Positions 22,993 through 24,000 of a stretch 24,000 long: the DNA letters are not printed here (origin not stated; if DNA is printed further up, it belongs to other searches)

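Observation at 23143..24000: DGR-type reverse transcriptase at the end of the tail module; TR, VR and avd not visible in the window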

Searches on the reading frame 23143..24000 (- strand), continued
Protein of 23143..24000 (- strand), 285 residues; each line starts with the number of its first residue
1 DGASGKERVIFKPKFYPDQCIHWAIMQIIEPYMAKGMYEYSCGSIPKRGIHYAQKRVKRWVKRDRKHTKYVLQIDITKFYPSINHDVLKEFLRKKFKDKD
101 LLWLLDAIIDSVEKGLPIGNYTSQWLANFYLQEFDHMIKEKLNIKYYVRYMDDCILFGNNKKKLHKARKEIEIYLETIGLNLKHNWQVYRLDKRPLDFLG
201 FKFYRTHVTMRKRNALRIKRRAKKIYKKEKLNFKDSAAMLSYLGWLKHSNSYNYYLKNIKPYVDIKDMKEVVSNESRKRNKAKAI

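Call 39: search_protein_families(library=ncbifam, proteins=[P0130, L002:7819-8217:+, L006:7309-7629:+, L006:7788-9386:+], max_evalue=0.05)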
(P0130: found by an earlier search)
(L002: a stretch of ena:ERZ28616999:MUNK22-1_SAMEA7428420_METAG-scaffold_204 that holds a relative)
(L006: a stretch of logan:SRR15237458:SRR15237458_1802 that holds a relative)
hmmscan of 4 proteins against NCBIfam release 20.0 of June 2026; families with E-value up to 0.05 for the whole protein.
P0130 (350 aa): 7 families
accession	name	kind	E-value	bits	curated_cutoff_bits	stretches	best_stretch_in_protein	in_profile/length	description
TIGR04416.1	group_II_RT_mat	equivalog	4e-35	121.6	300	1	30-339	21-333/353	group II intron reverse transcriptase/maturase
NF041747.1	Drt3a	equivalog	2.1e-21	76.7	200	1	134-295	108-287/412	antiviral reverse transcriptase Drt3a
NF038233.2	retron_St85_RT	exception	2.2e-19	69.9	235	1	125-319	78-278/289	retron St85 family RNA-directed DNA polymerase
NF041746.1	Drt2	equivalog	7.1e-15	55.1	390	2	178-297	218-347/416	antiviral reverse transcriptase Drt2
NF041750.1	Drt5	equivalog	1.8e-10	40.4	550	1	121-253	111-246/484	antiviral reverse transcriptase Drt5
NF042941.1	Retron_TIR_antiphage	equivalog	1.4e-09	37.3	600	1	134-233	89-190/464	TIR domain-containing anti-phage reverse transcriptase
NF038237.1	retron_Ec67_fus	exception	1.9e-06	26.7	450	1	135-282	110-251/572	retron Ec67 family RNA-directed DNA polymerase/endonuclease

L002:7819-8217:+ (132 aa): 0 families

L006:7309-7629:+ (106 aa): 0 families

L006:7788-9386:+ (532 aa): 0 families

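Call 44: search_dna_similar(query=window:23143-24000:-, collection=phages, mode=protein, max_rows=30)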
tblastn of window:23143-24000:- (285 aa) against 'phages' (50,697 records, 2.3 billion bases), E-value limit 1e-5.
Records with a match: 128; places in all: 128; records where one place covers at least 80% of the query: 43.
Best place of each record, by identity: <60% 128.
By first word of the organism name: Bacteriophage 25; Bacteroides 22; uncultured 16; Faecalibacterium 11; Vibrio 6; Pseudomonas 6; CrAssphage 5; Bordetella 5; Butyrivibrio 4; Burkholderia 4; and 15 more.
By host as written in the record: - 61; Faecalibacterium prausnitzii 10; Butyrivibrio fibrisolvens DSM 3071 3; Helicobacter canis 3; Bacillus alcalophilus CGMCC 1.3604 3; Vibrio parahaemolyticus 2; Methanomassiliicoccales 2; Pseudoalteromonas elyakovii HL-AS1 2; and 36 more.
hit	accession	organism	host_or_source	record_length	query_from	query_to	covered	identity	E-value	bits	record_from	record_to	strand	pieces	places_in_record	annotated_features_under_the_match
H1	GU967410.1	Lactobacillus phage LBR48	-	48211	6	279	96%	54.7%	2e-71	243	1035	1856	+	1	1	putative reverse transcriptase | hypothetical protein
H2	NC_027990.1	Lactobacillus phage LBR48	-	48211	6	279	96%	54.7%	2e-71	243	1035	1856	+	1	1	Reverse transcriptase | hypothetical protein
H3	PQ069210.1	Butyrivibrio phage Closwp03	Butyrivibrio sp.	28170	1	278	98%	45.5%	2e-62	218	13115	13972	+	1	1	reverse transcriptase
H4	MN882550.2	Butyrivibrio phage Arawn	Butyrivibrio fibrisolvens DSM 3071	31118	1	278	98%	45.5%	2e-62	218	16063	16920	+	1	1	putative reverse transcriptase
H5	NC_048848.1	Butyrivibrio phage Arawn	Butyrivibrio fibrisolvens DSM 3071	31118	1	278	98%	45.5%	2e-62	218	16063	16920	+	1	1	Reverse transcriptase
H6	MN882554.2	Butyrivibrio phage Idris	Butyrivibrio fibrisolvens DSM 3071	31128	1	278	98%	45.5%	2e-62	218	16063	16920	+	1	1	putative reverse transcriptase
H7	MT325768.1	Psychrobacillus phage Perkons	Psychrobacillus psychrodurans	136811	5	278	96%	41.3%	6e-44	165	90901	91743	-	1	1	reverse transcriptase | hypothetical protein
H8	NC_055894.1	uncultured phage cr6_1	human feces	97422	6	266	92%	41.8%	7e-35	138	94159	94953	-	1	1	Reverse transcriptase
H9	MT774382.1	uncultured phage cr10_1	human feces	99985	4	270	94%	40.7%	5e-39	150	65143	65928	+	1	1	RNA binding protein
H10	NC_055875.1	uncultured phage cr10_1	human feces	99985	4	270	94%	40.7%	5e-39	150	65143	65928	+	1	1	Reverse transcriptase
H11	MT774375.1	uncultured phage cr50_1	human feces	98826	4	270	94%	40.3%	3e-39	151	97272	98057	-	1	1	RNA binding protein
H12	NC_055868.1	uncultured phage cr50_1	human feces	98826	4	270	94%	40.3%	3e-39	151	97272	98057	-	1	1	Reverse transcriptase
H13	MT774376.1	uncultured phage cr55_1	human feces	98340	6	254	87%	43.2%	3e-41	157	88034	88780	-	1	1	retron-type RNA-directed DNA polymerase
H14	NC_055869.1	uncultured phage cr55_1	human feces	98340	6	254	87%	43.2%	3e-41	157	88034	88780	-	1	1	Reverse transcriptase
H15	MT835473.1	Bacteriophage sp.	human fecal samples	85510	6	266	92%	41.0%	4e-33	133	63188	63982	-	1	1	record has no annotation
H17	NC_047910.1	Faecalibacterium phage FP_Epona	Faecalibacterium prausnitzii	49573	5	280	97%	38.8%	3e-41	157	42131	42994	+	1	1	Reverse transcriptase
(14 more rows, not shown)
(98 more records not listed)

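Call 46: find_related_loci(query=A2, collection=genome_contigs, flank=8000)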
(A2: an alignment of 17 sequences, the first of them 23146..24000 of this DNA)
Query A2 (285 aa) in genome_contigs; peptide patterns used: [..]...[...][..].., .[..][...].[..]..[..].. (x = any residue, [..] = any of these).
599 stretches matched a pattern (row limit reached: there are more); 562 encode a relative of the query (tblastn E <= 1e-3); the best 80 are kept; 80 distinct loci.
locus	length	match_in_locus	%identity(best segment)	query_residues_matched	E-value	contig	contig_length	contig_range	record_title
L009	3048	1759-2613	61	1-285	2e-126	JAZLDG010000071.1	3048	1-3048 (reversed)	MAG: Candidatus Scatosoma sp. isolate T1900045040_TC20190033.MAGScoT_cleanbin_000004 SGB_4476_k141_2499183, whole genome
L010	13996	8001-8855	60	1-285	9e-122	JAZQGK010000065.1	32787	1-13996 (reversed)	MAG: Candidatus Scatosoma sp. isolate T1900044630_TS20190096.MAGScoT_cleanbin_000047 SGB_1027_k141_43476, whole genome s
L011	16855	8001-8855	61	1-285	1e-121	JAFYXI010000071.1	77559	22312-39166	MAG: Clostridia bacterium isolate RGIG7507 Water_buffalos_Colon.Co__c2782186, whole genome shotgun sequence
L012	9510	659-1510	58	1-284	1e-118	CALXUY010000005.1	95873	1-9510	MAG: uncultured Clostridia bacterium isolate E0_LS__bin154 genome assembly, contig: E0_LS__k127_1152061, whole genome sh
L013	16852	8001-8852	61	1-284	2e-115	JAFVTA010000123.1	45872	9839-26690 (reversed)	MAG: Clostridia bacterium isolate RGIG5368 Sheep_Colon-3__c1016413, whole genome shotgun sequence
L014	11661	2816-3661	60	1-282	1e-112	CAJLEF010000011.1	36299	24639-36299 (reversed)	MAG TPA_asm: uncultured Firmicutes bacterium isolate ERR1600688-bin.2 genome assembly, contig: NODE_1047_length_36299_co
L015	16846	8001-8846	60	1-282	1e-112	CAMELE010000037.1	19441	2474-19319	MAG: uncultured Mollicutes bacterium isolate SRR11489748_bin.2_metaWRAP_v1.3_MAG genome assembly, contig: ERZ11466799.32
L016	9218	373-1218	59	1-282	1e-111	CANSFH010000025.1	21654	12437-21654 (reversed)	MAG TPA_asm: uncultured Mycoplasma sp. isolate SRR15730527_bin.41_metawrap_v1.3_MAG genome assembly, contig: NODE.3031_l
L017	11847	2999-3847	58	1-283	8e-112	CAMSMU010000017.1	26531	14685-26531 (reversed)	MAG TPA_asm: uncultured Clostridium sp. isolate SRR12358609_bin.14_metawrap_v1.3_MAG genome assembly, contig: NODE.992_l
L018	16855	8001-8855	59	1-285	2e-111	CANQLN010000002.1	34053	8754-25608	MAG: uncultured Bacilli bacterium isolate Lapin-015__bin74 genome assembly, contig: Lapin-015__NODE_1032_length_34053_co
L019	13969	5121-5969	58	1-283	2e-111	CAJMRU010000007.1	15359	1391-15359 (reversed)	TPA_asm: uncultured bacterium isolate ERR321600-bin.3 genome assembly, contig: NODE_1699_length_15359_cov_6.276202, whol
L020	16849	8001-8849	57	1-283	5e-111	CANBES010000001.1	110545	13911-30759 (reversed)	MAG TPA_asm: uncultured Clostridium sp. isolate SRR15429269_bin.4_metawrap_v1.3_MAG genome assembly, contig: NODE.17_len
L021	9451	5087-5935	57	1-283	5e-111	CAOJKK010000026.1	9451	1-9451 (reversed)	MAG TPA_asm: uncultured Clostridium sp. isolate SRR17684627_bin.50_metawrap_v1.3_MAG genome assembly, contig: NODE.8109_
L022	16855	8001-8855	58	1-285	7e-111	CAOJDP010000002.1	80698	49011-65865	MAG TPA_asm: uncultured Bacillales bacterium isolate SRR15604593_bin.36_metawrap_v1.3_MAG genome assembly, contig: NODE.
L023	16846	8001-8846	59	1-282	7e-111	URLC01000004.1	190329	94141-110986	uncultured Tenericutes bacterium isolate UMGS1110 genome assembly, contig: NODE_7_length_190329_cov_9.21999, whole genom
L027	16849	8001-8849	58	1-283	6e-108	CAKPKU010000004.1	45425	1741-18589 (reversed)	MAG: uncultured Clostridia bacterium isolate REFINED_METABAT215_TOP10_CONTIGS_1500_ASSEMBLY_K77_MERGED__Hadza_MoBio_hadz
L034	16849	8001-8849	57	1-283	6e-107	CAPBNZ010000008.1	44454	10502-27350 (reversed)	MAG TPA_asm: uncultured Clostridia bacterium isolate MGBC108358 genome assembly, contig: MGBC108358.8, whole genome shot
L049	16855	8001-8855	63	1-285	3e-112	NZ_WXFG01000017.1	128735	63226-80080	MAG: Peptoclostridium sp. isolate AA_UR_SE bin6 AAG_UR_Ala_68_c1, whole genome shotgun sequence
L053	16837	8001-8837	53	1-279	3e-103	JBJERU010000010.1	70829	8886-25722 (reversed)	MAG: Faecalibacterium sp. isolate LOHA14_bin.018 NODE_131_length_70829_cov_11.013536, whole genome shotgun sequence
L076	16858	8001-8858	48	1-282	7e-87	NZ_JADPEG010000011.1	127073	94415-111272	Clostridium sp. D33t1_170424_F3 NODE_11_length_127073_cov_53.7461, whole genome shotgun sequence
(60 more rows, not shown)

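Call 55: search_protein_families(library=pfam, proteins=[L034:8821-9333:+, L018:8821-9318:+, L076:8833-9342:+, L010:8821-9177:+, L053:8821-9210:+, L049:8821-9123:+, L027:8821-9240:+], max_evalue=1)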
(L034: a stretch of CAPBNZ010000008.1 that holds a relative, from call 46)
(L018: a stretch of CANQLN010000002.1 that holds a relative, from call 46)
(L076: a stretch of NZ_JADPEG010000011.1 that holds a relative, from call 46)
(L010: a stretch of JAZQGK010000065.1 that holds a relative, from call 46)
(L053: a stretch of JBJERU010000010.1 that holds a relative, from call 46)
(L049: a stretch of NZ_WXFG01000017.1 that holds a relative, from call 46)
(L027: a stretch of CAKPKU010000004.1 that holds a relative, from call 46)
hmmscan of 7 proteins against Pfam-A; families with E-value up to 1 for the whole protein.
L034:8821-9333:+ (170 aa): 8 families
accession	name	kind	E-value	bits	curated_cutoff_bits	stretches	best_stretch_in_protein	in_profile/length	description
PF16778.10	Phage_tail_APC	-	8.7e-13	48.4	26.6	2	140-165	32-57/60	Phage tail assembly chaperone protein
PF09848.15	SLFN-g3_helicase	-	0.011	15.5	24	1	17-84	111-185/354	Schlafen group 3, DNA/RNA helicase domain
PF02203.21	TarH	-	0.013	15.9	25.2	1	60-100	91-131/177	Tar ligand binding domain homologue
PF14137.11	DUF4304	-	0.032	14.6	23.2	1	26-92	40-104/115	Domain of unknown function (DUF4304)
PF24820.1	Diguanyl_cycl_sensor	-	0.034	14.5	28.1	1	68-124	39-98/109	Diguanylate cyclase-like sensor domain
PF14966.11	DNA_repr_REX1B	-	0.092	13.8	24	0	59-92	13-46/94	DNA repair REX1-B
PF23134.2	TRIP4_3rd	-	0.18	12.7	27.7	1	70-110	10-48/54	TRIP4, third domain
PF01906.23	YbjQ_1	-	0.33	12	23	0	125-151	31-57/103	Putative heavy-metal-binding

L018:8821-9318:+ (165 aa): 5 families
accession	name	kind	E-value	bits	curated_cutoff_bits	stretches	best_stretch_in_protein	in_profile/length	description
PF16778.10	Phage_tail_APC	-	1.9e-13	50.5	26.6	1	82-164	1-60/60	Phage tail assembly chaperone protein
PF00771.25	FHIPEP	-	0.034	13.1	29.1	1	34-129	437-534/657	FHIPEP family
PF02203.21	TarH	-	0.096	13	25.2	1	61-95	96-130/177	Tar ligand binding domain homologue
PF19556.4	PRTRC_E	-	0.16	12.2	26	1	36-102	111-171/175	PRTRC system protein E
PF07697.16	7TMR-HDED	-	0.69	10.3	27.6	1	27-103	18-102/224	7TM-HD extracellular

L076:8833-9342:+ (169 aa): 1 family
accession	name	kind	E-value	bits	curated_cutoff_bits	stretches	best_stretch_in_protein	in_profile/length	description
PF16778.10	Phage_tail_APC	-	2.6e-17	62.8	26.6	1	87-146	1-60/60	Phage tail assembly chaperone protein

L010:8821-9177:+ (118 aa): 3 families
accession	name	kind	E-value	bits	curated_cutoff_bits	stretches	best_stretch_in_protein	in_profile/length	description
PF02370.21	M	-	0.036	15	20.8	1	84-102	1-19/21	M protein repeat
PF07418.16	PCEMA1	-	0.058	13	21.4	1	41-118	186-260/294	Acidic phosphoprotein precursor PCEMA1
PF11535.13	Calci_bind_CcbP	-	0.086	13.8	21.5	1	38-112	14-87/105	Calcium binding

L053:8821-9210:+ (129 aa): 6 families
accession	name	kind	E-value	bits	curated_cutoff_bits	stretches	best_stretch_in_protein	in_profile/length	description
PF00170.26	bZIP_1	-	0.00072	20.1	27.6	1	94-120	26-52/64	bZIP transcription factor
PF07716.20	bZIP_2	-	0.018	15.5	22.3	1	94-120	25-51/54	Basic region leucine zipper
PF02609.21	Exonuc_VII_S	-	0.024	15.1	24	1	93-119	2-28/52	Exonuclease VII small subunit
PF01166.23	TSC22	-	0.034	14.8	30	1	94-118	21-45/57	TSC-22/dip/bun family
PF04977.20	DivIC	-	0.034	14.4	28.9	1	93-120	23-50/80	Septum formation initiator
PF18904.5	DUF5660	-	0.047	14.3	24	1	93-123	7-37/109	Domain of unknown function (DUF5660)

L049:8821-9123:+ (100 aa): 1 family
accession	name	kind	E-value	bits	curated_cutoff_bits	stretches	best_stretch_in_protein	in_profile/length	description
PF23464.1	WWE_3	-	0.12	13.1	24.5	1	41-68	2-29/84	WWE domain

L027:8821-9240:+ (139 aa): 2 families
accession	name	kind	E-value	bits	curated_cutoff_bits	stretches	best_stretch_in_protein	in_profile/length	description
PF16778.10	Phage_tail_APC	-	1.3e-19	70.3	26.6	1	82-137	1-56/60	Phage tail assembly chaperone protein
PF14137.11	DUF4304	-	0.022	15.2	23.2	1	27-87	48-103/115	Domain of unknown function (DUF4304)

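Call 59: search_dna_similar(query=L034:8821-9090:+, collection=phages, mode=protein, max_evalue=0.01, max_rows=30)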
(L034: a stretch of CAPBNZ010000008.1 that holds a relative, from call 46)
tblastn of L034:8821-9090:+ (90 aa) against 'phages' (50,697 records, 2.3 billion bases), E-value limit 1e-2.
No match.

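Call 60: get_annotated_region(hit=H2, flank=3500)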
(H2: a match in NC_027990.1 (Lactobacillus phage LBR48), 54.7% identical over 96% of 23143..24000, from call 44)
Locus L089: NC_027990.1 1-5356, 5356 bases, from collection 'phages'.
description: Lactobacillus phage LBR48, complete genome.
organism: Lactobacillus phage LBR48 (NCBI taxid 755164)
taxonomy: Viruses; Duplodnaviria; Heunggongvirae; Uroviricota; Caudoviricetes; Anamdongvirus; Anamdongvirus LBR48
host: -; source: -; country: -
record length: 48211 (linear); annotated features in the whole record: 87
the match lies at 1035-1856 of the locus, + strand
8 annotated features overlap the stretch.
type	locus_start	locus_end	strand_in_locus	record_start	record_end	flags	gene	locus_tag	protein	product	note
CDS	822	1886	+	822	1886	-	-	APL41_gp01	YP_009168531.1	Reverse transcriptase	-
CDS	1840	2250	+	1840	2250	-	-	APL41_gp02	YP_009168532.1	hypothetical protein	-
CDS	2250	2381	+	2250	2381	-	-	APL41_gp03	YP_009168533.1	hypothetical protein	-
CDS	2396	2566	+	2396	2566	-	-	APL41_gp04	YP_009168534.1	hypothetical protein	-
CDS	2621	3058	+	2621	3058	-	-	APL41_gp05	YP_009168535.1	hypothetical protein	-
CDS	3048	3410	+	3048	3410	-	-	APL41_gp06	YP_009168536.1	hypothetical protein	-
CDS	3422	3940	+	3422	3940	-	-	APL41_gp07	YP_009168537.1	putative holin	-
CDS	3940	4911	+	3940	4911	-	-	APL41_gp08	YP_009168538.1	endolysin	-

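Call 61: get_annotated_region(hit=H5, flank=5000)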
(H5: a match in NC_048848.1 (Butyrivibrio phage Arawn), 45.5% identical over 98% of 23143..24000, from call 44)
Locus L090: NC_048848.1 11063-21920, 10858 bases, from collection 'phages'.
description: Butyrivibrio phage Arawn, complete genome.
organism: Butyrivibrio phage Arawn (NCBI taxid 2724180)
taxonomy: Viruses; Duplodnaviria; Heunggongvirae; Uroviricota; Caudoviricetes; Arawnvirus; Arawnvirus arawn
host: Butyrivibrio fibrisolvens DSM 3071; source: -; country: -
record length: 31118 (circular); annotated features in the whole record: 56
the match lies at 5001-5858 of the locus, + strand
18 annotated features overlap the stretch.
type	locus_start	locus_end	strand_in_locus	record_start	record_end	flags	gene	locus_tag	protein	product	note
CDS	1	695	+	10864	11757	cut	-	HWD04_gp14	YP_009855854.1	tail protein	Similar to putative phage tail protein in Clostridium phage phiCD6356 (864178.E2ELJ6_9CAUD, VOG3653, YP_004306117.1), ...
regulatory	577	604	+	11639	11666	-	-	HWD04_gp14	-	promoter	promoter predicted by PhagePromoter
CDS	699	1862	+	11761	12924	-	-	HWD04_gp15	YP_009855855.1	minor tail protein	Similar to endopeptidase tail protein in Paenibacillus phage Fern (YP_009203218.1) and Paenibacillus phage Willow ...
CDS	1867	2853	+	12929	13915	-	-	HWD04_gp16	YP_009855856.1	head protein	Hypothetical possible coding region with unknown function. ORF predicted by GeneMarkS-2, Glimmer3, Phanotate-v1.1.2, ...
CDS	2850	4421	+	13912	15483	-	-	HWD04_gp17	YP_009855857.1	tail protein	Hypothetical possible coding region with unknown function. ORF predicted by GeneMarkS-2, Glimmer3, Phanotate-v1.1.2, ...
CDS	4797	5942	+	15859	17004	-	-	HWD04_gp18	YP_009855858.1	Reverse transcriptase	Similar to putative reverse transcriptase in Lactobacillus phage LBR48 (VOG0979, YP_009168531.1, 755164.D6PSR5_9CAUD), ...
CDS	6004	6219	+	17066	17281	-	-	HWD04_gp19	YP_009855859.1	hypothetical protein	Hypothetical possible coding region with unknown function. ORF predicted by Glimmer3, Prodigal-v2.6.3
CDS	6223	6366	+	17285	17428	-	-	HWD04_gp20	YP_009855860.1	hypothetical protein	Similar to uncharacterised predicted ORF in Staphylococcus virus 37 (320840.Q4ZCD1_9CAUD, YP_240095.1), Pfam ...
CDS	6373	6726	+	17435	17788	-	-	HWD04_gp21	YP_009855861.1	hypothetical protein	Hypothetical possible coding region with unknown function. ORF predicted by GeneMarkS-2, Glimmer3, Phanotate-v1.1.2, ...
CDS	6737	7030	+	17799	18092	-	-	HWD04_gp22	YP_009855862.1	hypothetical protein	Hypothetical possible coding region with unknown function. ORF predicted by GeneMarkS-2, Glimmer3, Prodigal-v2.6.3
CDS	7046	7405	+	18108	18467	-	-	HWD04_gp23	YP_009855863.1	hypothetical protein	Hypothetical possible coding region with unknown function. ORF predicted by GeneMarkS-2, Glimmer3, Phanotate-v1.1.2, ...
CDS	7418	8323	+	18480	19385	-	-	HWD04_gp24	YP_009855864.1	endolysin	Pfam Mannosyl-glycoprotein with endo-beta-N-acetylglucosaminidase (PF01832.20), LysM (PF01476.20) and SH3 (PF08239.11). ...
CDS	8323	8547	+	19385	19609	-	-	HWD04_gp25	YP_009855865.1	hypothetical protein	Hypothetical possible coding region with unknown function. ORF predicted by GeneMarkS-2, Glimmer3, Phanotate-v1.1.2, ...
regulatory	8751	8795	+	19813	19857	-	-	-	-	terminator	Predicted by FindTerm v2.8.1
CDS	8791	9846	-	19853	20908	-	-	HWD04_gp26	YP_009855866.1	hypothetical protein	Hypothetical possible coding region with unknown function. ORF predicted by GeneMarkS-2, Glimmer3, Phanotate-v1.1.2, ...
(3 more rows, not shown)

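Call 62: get_annotated_region(hit=H17, flank=5000)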
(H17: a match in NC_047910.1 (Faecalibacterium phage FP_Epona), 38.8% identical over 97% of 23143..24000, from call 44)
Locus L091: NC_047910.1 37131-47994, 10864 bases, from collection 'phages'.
description: Faecalibacterium phage FP_Epona, complete genome.
organism: Faecalibacterium phage FP_Epona (NCBI taxid 2070182)
taxonomy: Viruses; Duplodnaviria; Heunggongvirae; Uroviricota; Caudoviricetes; Eponavirus; Eponavirus epona
host: Faecalibacterium prausnitzii; source: -; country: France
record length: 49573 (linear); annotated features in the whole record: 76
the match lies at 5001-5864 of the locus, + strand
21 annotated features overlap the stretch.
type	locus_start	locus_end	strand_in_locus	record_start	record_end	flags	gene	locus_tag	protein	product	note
CDS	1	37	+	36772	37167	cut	-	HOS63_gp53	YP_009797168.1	tail protein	rasttk_feature_creation_tool=prodigal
CDS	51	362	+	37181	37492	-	-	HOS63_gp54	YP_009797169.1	GPW/gp25 family protein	rasttk_feature_creation_tool=prodigal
CDS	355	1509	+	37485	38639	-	-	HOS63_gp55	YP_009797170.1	baseplate J/gp47 family protein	rasttk_feature_creation_tool=prodigal; baseplate P2 J-like protein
CDS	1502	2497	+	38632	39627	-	-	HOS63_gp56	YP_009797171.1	tail protein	rasttk_feature_creation_tool=prodigal; Tail P2 I-like protein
CDS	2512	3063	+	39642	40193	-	-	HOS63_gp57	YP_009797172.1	tail fiber protein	rasttk_feature_creation_tool=prodigal; Putative tail-collar fibre protein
CDS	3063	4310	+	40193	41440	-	-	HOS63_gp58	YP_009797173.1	tail protein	rasttk_feature_creation_tool=prodigal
CDS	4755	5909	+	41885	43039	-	-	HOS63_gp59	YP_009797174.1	Reverse transcriptase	rasttk_feature_creation_tool=prodigal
CDS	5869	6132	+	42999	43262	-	-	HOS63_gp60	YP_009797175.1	hypothetical protein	rasttk_feature_creation_tool=prodigal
CDS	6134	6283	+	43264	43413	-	-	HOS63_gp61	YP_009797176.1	XkdX family protein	rasttk_feature_creation_tool=prodigal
CDS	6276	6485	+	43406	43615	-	-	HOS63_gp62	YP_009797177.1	hypothetical protein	rasttk_feature_creation_tool=prodigal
CDS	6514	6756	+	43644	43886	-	-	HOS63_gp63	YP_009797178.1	lysis related protein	rasttk_feature_creation_tool=glimmer3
CDS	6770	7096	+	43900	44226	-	-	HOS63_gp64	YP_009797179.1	holin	rasttk_feature_creation_tool=prodigal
CDS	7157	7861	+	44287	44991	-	-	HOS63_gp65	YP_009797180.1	endolysin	rasttk_feature_creation_tool=prodigal; Endolysin, N-acetylmuramoyl-L-alanine amidase and SH3 bacterial domains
CDS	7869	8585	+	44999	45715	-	-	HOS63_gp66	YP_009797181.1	endolysin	rasttk_feature_creation_tool=prodigal; Endolysin, N-acetylglucosaminidase domain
CDS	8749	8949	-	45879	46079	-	-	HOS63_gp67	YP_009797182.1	hypothetical protein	rasttk_feature_creation_tool=prodigal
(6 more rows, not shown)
